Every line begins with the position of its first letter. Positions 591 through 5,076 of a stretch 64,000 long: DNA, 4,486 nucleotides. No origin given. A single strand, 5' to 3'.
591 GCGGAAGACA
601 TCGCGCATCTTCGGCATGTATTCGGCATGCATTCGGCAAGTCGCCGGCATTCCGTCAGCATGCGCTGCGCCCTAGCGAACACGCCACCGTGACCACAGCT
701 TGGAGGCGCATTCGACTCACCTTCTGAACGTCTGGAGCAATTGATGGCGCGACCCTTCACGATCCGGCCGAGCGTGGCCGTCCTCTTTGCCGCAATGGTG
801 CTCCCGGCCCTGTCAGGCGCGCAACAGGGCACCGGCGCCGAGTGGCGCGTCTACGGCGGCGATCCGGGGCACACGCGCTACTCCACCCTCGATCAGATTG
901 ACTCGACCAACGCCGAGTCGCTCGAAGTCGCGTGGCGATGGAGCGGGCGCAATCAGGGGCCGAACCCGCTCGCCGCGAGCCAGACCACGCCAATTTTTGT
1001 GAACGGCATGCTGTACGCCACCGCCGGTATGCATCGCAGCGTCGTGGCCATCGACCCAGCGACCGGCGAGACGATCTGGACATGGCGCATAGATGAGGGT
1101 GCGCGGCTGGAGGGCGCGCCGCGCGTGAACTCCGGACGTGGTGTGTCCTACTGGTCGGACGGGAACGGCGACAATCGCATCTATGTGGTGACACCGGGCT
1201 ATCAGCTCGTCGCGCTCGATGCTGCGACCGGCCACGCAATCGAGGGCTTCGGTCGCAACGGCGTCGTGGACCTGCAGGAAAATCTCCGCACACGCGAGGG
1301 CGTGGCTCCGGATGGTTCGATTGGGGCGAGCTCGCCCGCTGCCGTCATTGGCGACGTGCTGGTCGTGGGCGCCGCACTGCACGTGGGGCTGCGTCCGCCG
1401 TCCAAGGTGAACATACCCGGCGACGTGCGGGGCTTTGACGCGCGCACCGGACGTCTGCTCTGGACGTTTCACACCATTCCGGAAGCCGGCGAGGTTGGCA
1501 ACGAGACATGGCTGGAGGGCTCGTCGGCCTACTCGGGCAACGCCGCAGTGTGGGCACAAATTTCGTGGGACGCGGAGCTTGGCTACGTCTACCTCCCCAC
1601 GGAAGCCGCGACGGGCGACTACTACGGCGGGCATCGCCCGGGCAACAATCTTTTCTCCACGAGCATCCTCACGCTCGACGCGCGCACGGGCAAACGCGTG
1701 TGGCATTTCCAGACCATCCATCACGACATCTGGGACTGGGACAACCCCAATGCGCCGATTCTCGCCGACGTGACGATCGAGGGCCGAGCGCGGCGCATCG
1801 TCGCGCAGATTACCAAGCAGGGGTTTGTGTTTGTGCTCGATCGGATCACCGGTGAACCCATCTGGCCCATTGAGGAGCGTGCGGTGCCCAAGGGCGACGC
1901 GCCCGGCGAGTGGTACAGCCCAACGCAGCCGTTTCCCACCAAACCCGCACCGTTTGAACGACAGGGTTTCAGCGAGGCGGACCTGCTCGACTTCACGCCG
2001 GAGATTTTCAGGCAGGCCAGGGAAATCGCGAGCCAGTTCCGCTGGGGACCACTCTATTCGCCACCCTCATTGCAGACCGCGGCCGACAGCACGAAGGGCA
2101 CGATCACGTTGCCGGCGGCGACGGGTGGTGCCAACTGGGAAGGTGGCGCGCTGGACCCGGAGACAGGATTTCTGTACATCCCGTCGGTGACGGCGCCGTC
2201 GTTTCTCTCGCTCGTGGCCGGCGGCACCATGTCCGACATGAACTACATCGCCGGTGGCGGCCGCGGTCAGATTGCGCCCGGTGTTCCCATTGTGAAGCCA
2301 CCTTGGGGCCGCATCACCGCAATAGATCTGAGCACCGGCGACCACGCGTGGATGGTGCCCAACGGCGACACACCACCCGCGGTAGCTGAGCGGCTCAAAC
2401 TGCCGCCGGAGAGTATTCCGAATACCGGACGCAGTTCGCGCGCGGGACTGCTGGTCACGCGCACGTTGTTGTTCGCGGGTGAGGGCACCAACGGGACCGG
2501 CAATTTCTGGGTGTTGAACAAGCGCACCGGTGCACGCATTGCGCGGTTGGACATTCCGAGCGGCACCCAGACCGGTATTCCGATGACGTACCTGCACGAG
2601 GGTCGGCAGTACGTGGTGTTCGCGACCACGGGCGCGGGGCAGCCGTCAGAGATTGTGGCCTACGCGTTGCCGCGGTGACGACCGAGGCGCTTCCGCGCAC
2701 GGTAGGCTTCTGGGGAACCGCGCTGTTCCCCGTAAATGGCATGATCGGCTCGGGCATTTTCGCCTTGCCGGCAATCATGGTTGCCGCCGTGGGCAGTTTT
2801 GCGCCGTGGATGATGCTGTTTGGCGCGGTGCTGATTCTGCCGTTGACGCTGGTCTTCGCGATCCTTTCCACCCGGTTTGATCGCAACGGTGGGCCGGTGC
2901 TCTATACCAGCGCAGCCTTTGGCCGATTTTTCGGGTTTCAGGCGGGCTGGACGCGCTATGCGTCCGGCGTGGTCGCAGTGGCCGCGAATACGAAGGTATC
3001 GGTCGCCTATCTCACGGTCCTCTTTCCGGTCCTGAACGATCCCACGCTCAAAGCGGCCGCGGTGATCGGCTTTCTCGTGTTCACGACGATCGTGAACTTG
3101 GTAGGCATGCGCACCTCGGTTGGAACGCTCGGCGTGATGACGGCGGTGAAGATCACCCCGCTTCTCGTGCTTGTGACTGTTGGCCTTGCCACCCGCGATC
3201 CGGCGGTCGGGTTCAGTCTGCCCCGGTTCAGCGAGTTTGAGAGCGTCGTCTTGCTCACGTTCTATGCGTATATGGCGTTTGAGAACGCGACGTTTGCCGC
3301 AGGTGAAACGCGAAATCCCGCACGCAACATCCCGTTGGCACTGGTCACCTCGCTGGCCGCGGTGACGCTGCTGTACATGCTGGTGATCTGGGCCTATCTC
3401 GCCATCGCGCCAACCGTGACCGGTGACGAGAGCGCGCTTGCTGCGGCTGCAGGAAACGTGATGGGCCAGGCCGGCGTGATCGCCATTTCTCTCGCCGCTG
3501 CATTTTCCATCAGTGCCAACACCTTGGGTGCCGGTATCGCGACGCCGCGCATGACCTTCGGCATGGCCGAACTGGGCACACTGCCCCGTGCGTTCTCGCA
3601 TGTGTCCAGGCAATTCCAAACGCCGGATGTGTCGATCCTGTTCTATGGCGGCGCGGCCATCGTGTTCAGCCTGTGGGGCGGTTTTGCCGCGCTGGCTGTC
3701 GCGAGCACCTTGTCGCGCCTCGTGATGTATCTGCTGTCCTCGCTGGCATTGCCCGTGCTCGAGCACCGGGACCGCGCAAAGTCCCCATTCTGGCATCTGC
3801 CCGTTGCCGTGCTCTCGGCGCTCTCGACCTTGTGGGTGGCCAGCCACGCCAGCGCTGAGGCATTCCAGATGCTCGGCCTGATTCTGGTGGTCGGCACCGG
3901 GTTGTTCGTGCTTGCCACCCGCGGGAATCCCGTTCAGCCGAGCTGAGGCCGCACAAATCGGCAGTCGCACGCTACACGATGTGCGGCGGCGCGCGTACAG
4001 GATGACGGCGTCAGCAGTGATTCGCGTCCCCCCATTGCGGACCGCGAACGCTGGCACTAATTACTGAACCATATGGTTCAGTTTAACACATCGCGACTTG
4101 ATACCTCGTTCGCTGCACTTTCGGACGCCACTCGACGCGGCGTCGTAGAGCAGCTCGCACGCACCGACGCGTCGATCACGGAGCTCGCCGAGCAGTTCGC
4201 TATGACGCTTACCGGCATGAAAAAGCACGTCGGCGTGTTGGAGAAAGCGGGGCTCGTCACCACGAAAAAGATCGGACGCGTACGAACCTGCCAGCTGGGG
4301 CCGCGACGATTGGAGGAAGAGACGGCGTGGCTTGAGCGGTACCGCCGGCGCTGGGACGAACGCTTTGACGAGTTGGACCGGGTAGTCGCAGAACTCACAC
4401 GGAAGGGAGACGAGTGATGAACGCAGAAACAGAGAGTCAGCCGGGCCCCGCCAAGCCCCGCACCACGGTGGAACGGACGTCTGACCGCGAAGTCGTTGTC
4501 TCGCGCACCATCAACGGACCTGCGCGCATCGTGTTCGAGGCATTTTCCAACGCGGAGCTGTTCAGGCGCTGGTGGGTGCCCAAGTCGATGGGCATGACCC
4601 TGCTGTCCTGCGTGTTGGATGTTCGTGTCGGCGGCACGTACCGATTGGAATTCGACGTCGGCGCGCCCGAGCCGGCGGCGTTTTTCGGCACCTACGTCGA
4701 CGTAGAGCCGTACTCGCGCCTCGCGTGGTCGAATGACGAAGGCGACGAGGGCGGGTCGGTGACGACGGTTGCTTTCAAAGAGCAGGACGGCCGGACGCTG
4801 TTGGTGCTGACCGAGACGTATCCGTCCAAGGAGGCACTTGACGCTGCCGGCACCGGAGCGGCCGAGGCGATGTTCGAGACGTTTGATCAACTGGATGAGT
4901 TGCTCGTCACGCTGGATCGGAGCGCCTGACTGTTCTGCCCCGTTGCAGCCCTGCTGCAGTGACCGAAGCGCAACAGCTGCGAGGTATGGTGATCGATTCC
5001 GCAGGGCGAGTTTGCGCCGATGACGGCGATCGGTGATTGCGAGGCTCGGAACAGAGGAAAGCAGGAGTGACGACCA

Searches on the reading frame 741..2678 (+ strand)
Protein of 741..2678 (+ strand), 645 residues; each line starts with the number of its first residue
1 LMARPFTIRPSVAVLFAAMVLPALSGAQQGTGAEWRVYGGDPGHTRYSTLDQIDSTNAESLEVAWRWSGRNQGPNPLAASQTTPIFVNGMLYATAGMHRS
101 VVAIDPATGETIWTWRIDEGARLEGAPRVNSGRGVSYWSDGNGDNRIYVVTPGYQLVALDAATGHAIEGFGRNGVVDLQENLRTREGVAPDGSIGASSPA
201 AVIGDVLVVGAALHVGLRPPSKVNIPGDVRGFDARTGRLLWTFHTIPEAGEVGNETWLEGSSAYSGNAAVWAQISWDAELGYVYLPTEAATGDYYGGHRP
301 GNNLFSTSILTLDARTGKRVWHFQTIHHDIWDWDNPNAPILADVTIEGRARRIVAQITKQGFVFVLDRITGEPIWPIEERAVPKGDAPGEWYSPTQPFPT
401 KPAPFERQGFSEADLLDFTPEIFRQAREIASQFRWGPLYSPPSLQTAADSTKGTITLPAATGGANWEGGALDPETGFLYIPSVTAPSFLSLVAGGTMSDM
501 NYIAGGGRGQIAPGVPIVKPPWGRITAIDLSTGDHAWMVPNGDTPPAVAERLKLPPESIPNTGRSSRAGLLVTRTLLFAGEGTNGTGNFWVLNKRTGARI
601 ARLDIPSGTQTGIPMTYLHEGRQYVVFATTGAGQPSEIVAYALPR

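Call 29: search_protein_families(library=pfam, proteins=[window:741-2678:+], max_evalue=0.001)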
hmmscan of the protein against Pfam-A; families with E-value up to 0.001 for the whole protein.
window:741-2678:+ (645 aa): 2 families
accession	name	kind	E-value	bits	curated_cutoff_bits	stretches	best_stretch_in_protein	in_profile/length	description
PF01011.28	PQQ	-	1.5e-184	615.5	26.7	1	35-625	1-595/595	Glucose/ethanol/alcohol dehydrogenase, beta-propeller domain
PF13360.13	PQQ_2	-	3.9e-16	59.9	27.6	1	81-242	26-143/233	Outer membrane protein assembly factor BamB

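Call 32: search_protein_families(library=ncbifam, proteins=[window:741-2678:+], max_evalue=0.00001)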
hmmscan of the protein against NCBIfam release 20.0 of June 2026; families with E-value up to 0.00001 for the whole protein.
window:741-2678:+ (645 aa): 5 families
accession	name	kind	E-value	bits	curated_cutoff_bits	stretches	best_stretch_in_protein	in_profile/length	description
TIGR03074.1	PQQ_membr_DH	subfamily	8.7e-115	384.3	832.65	2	28-493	150-611/783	membrane-bound PQQ-dependent dehydrogenase, glucose/quinate/shikimate family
TIGR04528.1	acido_non_PQQ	subfamily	3.7e-70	237.1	650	2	33-374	4-310/493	acido-empty-quinoprotein group A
TIGR03075.1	PQQ_enz_alc_DH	subfamily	1.6e-62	211.9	480.05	2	29-372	15-337/530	PQQ-dependent dehydrogenase, methanol/ethanol family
TIGR03300.1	assembly_YfgL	equivalog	1.1e-10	40.8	285.2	0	60-166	37-127/377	outer membrane protein assembly factor BamB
NF008351.0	PRK11138.1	equivalog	2.3e-07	29.7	423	0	80-166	61-142/394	outer membrane protein assembly factor BamB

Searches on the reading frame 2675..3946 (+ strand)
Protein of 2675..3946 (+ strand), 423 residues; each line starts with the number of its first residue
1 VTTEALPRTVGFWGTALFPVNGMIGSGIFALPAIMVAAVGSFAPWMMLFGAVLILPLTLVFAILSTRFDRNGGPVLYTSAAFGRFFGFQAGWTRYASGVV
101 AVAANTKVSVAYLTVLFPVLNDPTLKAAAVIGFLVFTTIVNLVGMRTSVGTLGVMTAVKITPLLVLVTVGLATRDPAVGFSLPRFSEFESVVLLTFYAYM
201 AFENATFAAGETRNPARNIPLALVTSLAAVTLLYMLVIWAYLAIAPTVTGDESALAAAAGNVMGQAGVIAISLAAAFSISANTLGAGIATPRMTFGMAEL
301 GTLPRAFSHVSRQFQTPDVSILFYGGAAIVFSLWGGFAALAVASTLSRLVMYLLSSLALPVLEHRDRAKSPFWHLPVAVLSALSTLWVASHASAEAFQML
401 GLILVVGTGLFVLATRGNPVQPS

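Call 29: search_protein_families(library=pfam, proteins=[window:2675-3946:+], max_evalue=0.001)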
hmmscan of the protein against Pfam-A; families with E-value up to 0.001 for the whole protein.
window:2675-3946:+ (423 aa): 2 families
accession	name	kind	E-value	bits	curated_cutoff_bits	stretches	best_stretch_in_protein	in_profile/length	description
PF13520.12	AA_permease_2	-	1.8e-39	136.3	27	1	11-387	2-399/427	Amino acid permease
PF00324.27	AA_permease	-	1.4e-17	64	24.6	1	22-362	9-381/470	Amino acid permease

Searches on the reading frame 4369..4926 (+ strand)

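Call 29: search_protein_families(library=pfam, proteins=[window:4369-4926:+], max_evalue=0.001)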
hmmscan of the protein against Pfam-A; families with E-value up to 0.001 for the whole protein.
window:4369-4926:+ (186 aa): 2 families
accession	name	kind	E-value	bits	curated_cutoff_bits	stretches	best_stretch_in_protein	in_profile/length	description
PF08327.17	AHSA1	-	1.4e-16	61.3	22.1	1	51-179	3-124/125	Activator of Hsp90 ATPase homolog 1-like protein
PF10604.15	Polyketide_cyc2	-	3.5e-05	24.6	27.4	1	41-169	3-126/142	Polyketide cyclase / dehydrase and lipid transport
